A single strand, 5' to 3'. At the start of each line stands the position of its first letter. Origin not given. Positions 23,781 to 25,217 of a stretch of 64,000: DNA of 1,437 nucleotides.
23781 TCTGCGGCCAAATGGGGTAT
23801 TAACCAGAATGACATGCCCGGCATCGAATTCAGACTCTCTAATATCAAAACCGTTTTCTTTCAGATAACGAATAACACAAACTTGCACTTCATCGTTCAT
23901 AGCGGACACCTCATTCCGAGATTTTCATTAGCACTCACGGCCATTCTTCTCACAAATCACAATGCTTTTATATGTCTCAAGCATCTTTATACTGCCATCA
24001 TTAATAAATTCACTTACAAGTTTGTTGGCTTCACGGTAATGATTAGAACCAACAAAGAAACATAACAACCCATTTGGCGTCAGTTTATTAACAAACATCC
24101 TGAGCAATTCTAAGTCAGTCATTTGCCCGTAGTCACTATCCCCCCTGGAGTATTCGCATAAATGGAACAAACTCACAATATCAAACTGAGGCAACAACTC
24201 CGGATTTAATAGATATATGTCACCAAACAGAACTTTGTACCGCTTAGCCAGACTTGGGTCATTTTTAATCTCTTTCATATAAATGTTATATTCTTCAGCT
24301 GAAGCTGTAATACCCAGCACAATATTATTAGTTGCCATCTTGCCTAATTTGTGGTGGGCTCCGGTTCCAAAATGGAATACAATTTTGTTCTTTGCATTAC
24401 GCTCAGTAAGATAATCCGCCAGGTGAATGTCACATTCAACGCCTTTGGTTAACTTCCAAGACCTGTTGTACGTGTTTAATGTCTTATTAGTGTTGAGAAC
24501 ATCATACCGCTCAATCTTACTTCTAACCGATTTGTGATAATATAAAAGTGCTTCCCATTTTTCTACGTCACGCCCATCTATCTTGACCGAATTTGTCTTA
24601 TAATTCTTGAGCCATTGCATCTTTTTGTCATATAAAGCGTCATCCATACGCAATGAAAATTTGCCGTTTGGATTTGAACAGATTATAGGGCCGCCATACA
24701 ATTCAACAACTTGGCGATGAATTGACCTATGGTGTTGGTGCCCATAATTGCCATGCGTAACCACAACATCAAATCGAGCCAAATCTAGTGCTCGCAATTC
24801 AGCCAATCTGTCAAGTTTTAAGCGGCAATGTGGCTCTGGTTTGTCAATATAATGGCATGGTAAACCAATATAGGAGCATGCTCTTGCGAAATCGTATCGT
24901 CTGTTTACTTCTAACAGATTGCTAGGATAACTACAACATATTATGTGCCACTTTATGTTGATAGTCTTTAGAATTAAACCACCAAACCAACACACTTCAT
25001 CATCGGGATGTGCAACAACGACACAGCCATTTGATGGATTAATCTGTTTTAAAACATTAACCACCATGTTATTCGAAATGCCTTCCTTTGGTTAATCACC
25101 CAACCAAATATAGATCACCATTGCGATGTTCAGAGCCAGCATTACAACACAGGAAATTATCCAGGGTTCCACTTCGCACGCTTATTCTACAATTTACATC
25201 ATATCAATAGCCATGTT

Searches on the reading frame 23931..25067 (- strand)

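Call 33: search_protein_families(library=phrogs, proteins=[window:23931-25067:-], max_evalue=0.0001)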
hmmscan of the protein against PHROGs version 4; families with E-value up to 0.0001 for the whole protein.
window:23931-25067:- (379 aa): 0 families

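Call 61: search_protein_families(library=pfam, proteins=[window:23931-25067:-], max_evalue=0.001)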
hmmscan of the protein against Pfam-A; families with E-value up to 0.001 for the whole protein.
window:23931-25067:- (379 aa): 1 family
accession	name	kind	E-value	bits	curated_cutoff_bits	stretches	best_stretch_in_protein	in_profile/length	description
PF02585.22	PIG-L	-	3.4e-08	34.5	28.2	1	16-123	2-128/129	GlcNAc-PI de-N-acetylase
